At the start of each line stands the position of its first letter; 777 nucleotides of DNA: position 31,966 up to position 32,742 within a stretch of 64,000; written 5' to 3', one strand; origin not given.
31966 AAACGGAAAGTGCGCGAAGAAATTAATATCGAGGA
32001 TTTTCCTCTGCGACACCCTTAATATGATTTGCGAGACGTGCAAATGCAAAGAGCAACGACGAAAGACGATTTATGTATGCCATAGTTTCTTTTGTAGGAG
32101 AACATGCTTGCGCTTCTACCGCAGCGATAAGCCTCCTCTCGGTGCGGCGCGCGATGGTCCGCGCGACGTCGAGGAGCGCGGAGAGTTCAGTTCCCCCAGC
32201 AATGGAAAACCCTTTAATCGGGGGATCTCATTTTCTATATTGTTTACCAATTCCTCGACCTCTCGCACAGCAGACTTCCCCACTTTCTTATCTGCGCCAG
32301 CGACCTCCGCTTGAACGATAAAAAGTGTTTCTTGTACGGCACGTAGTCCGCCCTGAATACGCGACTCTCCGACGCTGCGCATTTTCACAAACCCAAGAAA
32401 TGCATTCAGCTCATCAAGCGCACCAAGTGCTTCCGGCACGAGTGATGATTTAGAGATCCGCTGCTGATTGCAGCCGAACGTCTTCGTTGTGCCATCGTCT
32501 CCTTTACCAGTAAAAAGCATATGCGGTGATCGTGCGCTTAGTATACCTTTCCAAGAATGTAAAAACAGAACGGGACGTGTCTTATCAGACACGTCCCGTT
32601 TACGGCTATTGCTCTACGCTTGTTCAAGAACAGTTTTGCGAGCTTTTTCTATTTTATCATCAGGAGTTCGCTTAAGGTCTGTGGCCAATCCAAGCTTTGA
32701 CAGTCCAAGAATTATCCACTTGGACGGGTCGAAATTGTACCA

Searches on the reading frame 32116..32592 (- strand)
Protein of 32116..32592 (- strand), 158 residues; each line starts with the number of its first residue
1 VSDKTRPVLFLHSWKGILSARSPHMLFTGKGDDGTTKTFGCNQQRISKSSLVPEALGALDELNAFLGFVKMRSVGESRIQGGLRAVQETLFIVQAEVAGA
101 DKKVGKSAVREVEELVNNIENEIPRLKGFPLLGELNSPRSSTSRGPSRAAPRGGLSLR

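Call 3: search_protein_families(library=pfam, proteins=[window:32116-32592:-], max_evalue=0.01)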
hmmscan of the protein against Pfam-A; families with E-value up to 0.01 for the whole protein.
window:32116-32592:- (158 aa): 1 family
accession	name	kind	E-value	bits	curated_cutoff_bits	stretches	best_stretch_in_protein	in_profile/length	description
PF01923.23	Cob_adeno_trans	-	9.5e-20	71.8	24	1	27-134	2-117/171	Cobalamin adenosyltransferase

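Call 11: search_protein_families(library=ncbifam, proteins=[window:32116-32592:-], max_evalue=0.01)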
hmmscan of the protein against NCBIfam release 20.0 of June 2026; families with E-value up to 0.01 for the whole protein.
window:32116-32592:- (158 aa): 1 family
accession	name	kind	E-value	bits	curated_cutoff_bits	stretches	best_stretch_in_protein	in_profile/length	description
TIGR00636.1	PduO_Nterm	equivalog_domain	2.5e-18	66.3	108.45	1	27-133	1-106/171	cob(I)yrinic acid a,c-diamide adenosyltransferase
